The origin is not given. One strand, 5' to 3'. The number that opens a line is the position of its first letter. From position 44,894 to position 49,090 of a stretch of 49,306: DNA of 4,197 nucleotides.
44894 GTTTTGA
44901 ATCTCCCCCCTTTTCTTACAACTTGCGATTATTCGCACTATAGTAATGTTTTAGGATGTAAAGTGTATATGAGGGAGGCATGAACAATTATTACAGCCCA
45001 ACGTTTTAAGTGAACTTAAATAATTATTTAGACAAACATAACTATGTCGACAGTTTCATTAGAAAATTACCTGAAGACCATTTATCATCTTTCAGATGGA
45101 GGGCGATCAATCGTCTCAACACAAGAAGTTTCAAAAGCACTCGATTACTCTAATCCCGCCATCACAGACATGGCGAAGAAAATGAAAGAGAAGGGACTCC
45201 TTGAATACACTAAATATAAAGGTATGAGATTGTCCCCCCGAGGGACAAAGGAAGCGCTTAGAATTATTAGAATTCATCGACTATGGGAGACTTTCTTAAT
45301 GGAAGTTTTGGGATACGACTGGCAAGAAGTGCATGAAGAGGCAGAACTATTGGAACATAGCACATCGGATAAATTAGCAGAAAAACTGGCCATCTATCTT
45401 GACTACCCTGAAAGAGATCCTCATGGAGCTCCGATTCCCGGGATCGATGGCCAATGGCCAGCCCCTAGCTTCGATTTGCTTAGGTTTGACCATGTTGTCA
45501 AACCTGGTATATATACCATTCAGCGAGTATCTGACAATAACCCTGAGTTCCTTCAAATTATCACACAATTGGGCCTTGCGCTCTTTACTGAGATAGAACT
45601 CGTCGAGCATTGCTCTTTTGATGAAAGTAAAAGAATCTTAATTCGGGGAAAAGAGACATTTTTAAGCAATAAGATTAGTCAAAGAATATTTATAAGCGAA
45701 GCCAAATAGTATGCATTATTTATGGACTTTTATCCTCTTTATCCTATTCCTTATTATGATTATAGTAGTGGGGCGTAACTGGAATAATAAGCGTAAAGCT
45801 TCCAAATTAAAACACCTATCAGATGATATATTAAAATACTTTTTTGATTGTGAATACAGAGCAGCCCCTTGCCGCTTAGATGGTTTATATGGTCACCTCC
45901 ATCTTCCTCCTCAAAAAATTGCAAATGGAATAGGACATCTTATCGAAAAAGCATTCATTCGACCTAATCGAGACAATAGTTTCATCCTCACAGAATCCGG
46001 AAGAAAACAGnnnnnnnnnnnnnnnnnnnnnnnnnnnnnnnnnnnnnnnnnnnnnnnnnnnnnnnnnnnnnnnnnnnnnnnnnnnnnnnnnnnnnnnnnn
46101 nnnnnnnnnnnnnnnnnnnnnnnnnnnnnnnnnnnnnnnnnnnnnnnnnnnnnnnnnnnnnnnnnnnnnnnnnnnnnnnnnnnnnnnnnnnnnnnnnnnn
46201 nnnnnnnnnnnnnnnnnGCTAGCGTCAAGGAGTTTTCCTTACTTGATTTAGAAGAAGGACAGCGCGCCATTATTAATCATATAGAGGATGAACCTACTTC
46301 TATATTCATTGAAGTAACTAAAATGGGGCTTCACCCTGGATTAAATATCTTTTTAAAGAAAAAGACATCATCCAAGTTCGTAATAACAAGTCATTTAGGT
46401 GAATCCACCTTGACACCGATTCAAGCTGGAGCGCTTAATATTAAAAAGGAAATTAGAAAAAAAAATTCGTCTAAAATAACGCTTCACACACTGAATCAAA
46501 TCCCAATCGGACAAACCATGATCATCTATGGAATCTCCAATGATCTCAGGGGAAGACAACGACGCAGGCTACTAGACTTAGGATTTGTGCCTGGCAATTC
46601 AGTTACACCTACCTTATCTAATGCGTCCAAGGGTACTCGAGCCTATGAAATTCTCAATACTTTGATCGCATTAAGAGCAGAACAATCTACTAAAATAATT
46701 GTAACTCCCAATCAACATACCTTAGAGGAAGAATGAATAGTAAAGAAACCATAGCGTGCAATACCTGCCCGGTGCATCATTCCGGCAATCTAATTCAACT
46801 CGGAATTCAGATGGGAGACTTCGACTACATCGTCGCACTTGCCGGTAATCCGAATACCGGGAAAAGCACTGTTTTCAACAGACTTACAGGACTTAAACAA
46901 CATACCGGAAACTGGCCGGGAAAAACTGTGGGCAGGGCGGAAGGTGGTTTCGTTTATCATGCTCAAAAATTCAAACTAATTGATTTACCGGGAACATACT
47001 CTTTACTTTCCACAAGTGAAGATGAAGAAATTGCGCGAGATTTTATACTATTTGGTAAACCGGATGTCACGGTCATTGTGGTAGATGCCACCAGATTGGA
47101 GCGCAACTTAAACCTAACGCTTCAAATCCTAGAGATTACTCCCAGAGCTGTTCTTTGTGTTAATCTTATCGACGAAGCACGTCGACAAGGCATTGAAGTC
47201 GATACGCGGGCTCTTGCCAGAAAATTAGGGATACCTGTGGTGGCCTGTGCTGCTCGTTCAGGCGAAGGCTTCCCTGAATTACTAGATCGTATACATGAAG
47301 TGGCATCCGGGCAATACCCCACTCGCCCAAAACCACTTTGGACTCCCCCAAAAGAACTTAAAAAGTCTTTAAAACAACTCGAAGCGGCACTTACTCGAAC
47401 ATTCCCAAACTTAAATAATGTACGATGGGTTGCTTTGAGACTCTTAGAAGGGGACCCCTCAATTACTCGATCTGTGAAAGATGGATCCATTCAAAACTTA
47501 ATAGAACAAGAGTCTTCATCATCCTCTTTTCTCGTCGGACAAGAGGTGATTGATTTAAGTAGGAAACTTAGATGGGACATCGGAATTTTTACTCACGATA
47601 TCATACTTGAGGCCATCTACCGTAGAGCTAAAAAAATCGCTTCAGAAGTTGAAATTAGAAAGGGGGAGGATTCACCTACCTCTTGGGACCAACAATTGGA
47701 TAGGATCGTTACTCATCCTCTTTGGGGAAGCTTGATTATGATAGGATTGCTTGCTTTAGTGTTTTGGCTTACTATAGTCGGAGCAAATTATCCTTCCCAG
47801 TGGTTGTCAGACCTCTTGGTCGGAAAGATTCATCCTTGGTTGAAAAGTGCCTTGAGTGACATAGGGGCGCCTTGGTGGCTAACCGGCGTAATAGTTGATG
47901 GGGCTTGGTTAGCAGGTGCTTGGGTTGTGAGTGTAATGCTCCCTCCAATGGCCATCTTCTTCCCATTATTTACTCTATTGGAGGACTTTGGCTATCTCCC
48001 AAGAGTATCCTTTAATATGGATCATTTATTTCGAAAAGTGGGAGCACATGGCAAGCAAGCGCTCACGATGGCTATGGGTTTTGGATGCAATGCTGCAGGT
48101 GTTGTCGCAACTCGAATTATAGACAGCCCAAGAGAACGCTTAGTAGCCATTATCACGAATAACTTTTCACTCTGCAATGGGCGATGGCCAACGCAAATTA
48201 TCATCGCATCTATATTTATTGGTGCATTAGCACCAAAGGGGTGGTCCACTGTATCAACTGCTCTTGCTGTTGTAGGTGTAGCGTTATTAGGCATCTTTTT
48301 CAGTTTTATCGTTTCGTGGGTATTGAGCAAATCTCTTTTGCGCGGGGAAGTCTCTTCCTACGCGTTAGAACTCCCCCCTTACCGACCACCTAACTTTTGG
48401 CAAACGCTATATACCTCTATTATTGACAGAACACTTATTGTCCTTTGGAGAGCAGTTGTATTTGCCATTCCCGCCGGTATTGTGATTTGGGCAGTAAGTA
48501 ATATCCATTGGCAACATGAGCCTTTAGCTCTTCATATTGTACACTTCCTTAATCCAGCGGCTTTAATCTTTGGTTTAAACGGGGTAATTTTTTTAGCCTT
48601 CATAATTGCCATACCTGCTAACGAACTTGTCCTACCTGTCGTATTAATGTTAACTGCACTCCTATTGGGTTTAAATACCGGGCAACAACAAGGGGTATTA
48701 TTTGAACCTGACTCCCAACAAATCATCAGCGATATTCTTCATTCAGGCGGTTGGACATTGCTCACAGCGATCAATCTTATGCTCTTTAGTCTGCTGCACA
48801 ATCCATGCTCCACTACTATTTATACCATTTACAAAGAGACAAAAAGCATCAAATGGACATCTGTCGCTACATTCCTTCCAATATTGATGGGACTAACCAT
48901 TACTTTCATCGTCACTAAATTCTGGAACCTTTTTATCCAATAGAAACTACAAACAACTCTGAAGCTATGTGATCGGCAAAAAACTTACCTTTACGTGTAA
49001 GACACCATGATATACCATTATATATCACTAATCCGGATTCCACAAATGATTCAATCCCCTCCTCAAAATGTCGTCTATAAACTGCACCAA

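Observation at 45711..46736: Membrane-tethered DtxR-like metal sensor fused to two FeoA domains and translationally coupled to feoB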

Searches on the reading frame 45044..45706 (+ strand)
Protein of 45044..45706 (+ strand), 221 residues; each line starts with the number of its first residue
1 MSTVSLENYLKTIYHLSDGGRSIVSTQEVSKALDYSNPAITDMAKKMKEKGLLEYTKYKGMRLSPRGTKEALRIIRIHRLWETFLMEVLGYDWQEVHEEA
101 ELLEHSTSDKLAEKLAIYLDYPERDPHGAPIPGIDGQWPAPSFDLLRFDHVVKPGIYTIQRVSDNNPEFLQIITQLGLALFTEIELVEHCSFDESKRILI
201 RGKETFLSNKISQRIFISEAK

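Call 3: search_protein_families(library=pfam, proteins=[window:45044-45706:+], max_evalue=0.1)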
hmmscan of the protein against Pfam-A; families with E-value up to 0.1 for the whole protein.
window:45044-45706:+ (221 aa): 5 families
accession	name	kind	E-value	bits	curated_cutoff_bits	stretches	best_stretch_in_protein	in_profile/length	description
PF02742.21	Fe_dep_repr_C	-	2.1e-29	101.7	27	1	65-132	2-69/70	Iron dependent repressor, metal binding and dimerisation domain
PF01325.25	Fe_dep_repress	-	5.1e-16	59.1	26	1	4-60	4-59/60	Iron dependent repressor, N-terminal DNA binding domain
PF04023.20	FeoA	-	2e-06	28.2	23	1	156-218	11-73/74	FeoA domain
PF12802.13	MarR_2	-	0.00029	21.4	27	1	13-55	11-52/61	MarR family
PF13412.12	HTH_24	-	0.049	13.6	21.9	0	25-54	19-48/48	Winged helix-turn-helix DNA-binding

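Call 4: search_protein_families(library=ncbifam, proteins=[window:45044-45706:+], max_evalue=0.1)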
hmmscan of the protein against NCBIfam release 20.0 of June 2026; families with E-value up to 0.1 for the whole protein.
window:45044-45706:+ (221 aa): 5 families
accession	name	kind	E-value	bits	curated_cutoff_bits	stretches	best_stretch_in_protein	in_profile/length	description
NF047407.1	TransRegMntRTherm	equivalog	1.3e-45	155.9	350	1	6-219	10-225/227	manganese-dependent transcriptional regulator MntR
NF053665.1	TransRegDtxRActin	equivalog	1.6e-24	86.7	290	1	7-136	9-137/233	iron-dependent transcriptional repressor DtxR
NF003025.0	PRK03902.1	equivalog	4.5e-16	59.1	138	1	1-124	1-122/142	transcriptional regulator MntR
NF008273.0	PRK11050.1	equivalog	2.4e-11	43.6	153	1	6-119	38-149/156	manganese-binding transcriptional regulator MntR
TIGR00122.1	birA_repr_reg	equivalog_domain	0.027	14.3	70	1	22-76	13-66/69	biotin operon repressor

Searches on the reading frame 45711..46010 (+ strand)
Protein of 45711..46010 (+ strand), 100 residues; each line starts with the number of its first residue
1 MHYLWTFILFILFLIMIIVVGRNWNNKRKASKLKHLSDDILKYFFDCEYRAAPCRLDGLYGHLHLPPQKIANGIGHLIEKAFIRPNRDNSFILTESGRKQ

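Call 64: search_protein_representatives(protein=window:45711-46010:+)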
Query: 100 residues. Proteins with E-value up to 0.001 (for the whole library): 7; up to 1e-10: 1; up to 1e-30: 0. The best 7 are listed.
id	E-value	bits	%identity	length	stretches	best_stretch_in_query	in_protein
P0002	1.8e-14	70.1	43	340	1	9-99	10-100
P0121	2.4e-09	53.6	-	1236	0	-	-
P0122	1.6e-06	44.6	40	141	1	10-99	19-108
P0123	9.2e-05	38.9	38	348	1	24-98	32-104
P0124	2.4e-04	37.6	35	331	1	8-99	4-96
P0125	7.9e-04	35.9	28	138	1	4-99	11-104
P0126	9.6e-04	35.6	38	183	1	26-84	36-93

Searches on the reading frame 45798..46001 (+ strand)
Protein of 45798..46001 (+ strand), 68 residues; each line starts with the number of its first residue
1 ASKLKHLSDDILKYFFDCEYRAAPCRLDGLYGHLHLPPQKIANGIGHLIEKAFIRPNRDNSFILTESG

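Call 51: search_protein_families(library=pfam, proteins=[window:45798-46001:+], max_evalue=10)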
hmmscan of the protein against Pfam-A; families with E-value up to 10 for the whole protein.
window:45798-46001:+ (68 aa): 0 families

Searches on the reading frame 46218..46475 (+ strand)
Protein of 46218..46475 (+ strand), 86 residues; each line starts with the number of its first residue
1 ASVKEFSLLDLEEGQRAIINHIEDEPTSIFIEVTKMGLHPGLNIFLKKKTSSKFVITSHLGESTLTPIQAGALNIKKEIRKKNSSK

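Call 51: search_protein_families(library=pfam, proteins=[window:46218-46475:+], max_evalue=10)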
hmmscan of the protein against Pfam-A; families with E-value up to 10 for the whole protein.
window:46218-46475:+ (86 aa): 2 families
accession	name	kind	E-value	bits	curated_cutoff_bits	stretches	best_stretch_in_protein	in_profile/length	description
PF04023.20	FeoA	-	1.8e-05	25.2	23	1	7-56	2-53/74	FeoA domain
PF18311.7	Rrp40_N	-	0.044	14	26.9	1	59-78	9-25/40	Exosome complex exonuclease Rrp40 N-terminal domain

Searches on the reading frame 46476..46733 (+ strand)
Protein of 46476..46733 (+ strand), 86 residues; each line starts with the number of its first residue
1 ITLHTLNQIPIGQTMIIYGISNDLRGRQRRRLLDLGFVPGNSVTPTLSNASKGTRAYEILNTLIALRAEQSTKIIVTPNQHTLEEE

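Call 51: search_protein_families(library=pfam, proteins=[window:46476-46733:+], max_evalue=10)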
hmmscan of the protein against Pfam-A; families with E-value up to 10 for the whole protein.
window:46476-46733:+ (86 aa): 1 family
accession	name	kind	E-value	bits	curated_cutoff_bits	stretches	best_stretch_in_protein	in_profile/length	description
PF04023.20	FeoA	-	1.7e-11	44.4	23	1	5-78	2-74/74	FeoA domain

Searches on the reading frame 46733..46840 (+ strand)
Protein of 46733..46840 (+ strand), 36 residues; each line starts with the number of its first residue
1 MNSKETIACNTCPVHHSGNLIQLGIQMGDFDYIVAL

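Call 51: search_protein_families(library=pfam, proteins=[window:46733-46840:+], max_evalue=10)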
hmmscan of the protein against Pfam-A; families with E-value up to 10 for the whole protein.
window:46733-46840:+ (36 aa): 1 family
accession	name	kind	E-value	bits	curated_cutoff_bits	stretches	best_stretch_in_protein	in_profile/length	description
PF23330.1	zf-C2H2_14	-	0.0049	16.8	27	1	9-22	5-18/30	CIZ1-like, C2H2-type zinc finger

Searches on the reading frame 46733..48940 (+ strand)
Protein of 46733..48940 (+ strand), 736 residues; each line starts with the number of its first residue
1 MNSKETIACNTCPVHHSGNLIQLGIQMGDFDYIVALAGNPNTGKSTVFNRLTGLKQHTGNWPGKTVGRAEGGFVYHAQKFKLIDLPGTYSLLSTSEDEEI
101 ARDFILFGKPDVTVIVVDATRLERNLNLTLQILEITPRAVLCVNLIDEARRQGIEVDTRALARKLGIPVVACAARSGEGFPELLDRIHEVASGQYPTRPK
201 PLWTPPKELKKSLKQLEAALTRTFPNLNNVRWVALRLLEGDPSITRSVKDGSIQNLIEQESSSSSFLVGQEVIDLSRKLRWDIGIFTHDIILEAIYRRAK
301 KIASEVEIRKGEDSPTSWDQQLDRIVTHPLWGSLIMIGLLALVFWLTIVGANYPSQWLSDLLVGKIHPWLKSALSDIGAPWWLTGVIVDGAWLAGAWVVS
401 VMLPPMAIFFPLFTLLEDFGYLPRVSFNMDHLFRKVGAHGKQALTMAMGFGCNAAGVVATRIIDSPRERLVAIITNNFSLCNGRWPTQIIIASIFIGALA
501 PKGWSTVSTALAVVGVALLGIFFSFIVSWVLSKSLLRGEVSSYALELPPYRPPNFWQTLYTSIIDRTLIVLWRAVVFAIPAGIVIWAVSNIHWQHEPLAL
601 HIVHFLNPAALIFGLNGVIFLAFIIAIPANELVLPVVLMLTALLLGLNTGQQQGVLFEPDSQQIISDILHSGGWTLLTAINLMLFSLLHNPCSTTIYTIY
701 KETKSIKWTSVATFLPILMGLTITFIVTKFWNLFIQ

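Call 3: search_protein_families(library=pfam, proteins=[window:46733-48940:+], max_evalue=0.1)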
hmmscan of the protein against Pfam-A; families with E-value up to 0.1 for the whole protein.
window:46733-48940:+ (736 aa): 9 families
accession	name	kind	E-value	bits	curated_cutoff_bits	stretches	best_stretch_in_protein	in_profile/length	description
PF02421.24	FeoB_N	-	1.7e-59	200.3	27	1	34-187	3-156/156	Ferrous iron transport protein B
PF07670.19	Gate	-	3e-24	85.9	29.6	2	400-492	2-101/104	Nucleoside recognition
PF01926.29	MMR_HSR1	-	3.1e-18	66.4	21.9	1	34-132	2-99/113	50S ribosome-binding GTPase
PF07664.17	FeoB_C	-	1.7e-12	47.3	26.6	1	513-562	1-51/54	Ferrous iron transport protein B C terminus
PF17910.6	FeoB_Cyto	-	1.2e-07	32.5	23.4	1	207-306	3-88/90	FeoB cytosolic helical domain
PF09439.16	SRPRB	-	0.0022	17.8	25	1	34-102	6-70/178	Signal recognition particle receptor beta subunit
PF00009.33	GTP_EFTU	-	0.0032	17.5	26.5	1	63-190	54-185/188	Elongation factor Tu GTP binding domain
PF00350.29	Dynamin_N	-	0.02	15.4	27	0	34-55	1-22/168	Dynamin family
PF03193.22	RsgA_GTPase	-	0.025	14.9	30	0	33-59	108-135/174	RsgA GTPase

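Call 4: search_protein_families(library=ncbifam, proteins=[window:46733-48940:+], max_evalue=0.1)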
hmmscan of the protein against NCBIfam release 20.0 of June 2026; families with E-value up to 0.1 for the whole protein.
window:46733-48940:+ (736 aa): 22 families
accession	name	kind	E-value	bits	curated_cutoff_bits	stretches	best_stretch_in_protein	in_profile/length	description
TIGR00437.1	feoB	equivalog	2.5e-116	389.8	315.65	1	38-702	1-594/594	ferrous iron transport protein B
NF007105.0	PRK09554.1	equivalog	9.6e-83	278.6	683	1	34-589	6-530/772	Fe(2+) transporter permease subunit FeoB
TIGR03594.1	GTPase_EngA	equivalog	1.9e-13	50.2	306.7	1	33-192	2-161/432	ribosome biogenesis GTPase Der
NF000908.1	PRK00089.1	equivalog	2.9e-08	33.4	237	1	33-192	5-168/291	GTPase Era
NF002828.0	PRK03003.1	equivalog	5.2e-08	31.9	631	1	30-189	39-198/477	ribosome biogenesis GTPase Der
NF003661.0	PRK05291.1-3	equivalog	4.5e-07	29.6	380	1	34-223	219-402/448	tRNA uridine-5-carboxymethylaminomethyl(34) synthesis GTPase MnmE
TIGR03596.1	GTPase_YlqF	equivalog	1.1e-06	28.2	208.2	1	34-108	121-191/276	ribosome biogenesis GTPase YlqF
TIGR00436.1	era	equivalog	3.1e-06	26.8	116.25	1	34-158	3-129/270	GTPase Era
TIGR03598.1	GTPase_YsxC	equivalog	3.2e-06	26.9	124.45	1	34-99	21-86/186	ribosome biogenesis GTP-binding protein YihA/YsxC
NF003255.0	PRK04213.1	equivalog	3.2e-06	26.6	164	1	33-89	11-63/204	GTP-binding protein EngB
NF007071.0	PRK09518.1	equivalog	9e-06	24.5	953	1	33-191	273-431/706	bifunctional cytidylate kinase/GTPase Der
TIGR00231.1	small_GTP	domain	3.9e-05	23.5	42.5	1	33-91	5-66/164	GTP-binding protein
TIGR00450.1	mnmE_trmE_thdF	equivalog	9.3e-05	21.7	252.6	1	32-189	210-365/446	tRNA uridine-5-carboxymethylaminomethyl(34) synthesis GTPase MnmE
TIGR02729.1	Obg_CgtA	equivalog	0.00017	20.7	280.25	1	34-190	160-327/329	Obg family GTPase CgtA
NF007171.0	PRK09602.1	subfamily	0.0004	19.3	387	1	32-71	3-42/397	YchF-related putative GTPase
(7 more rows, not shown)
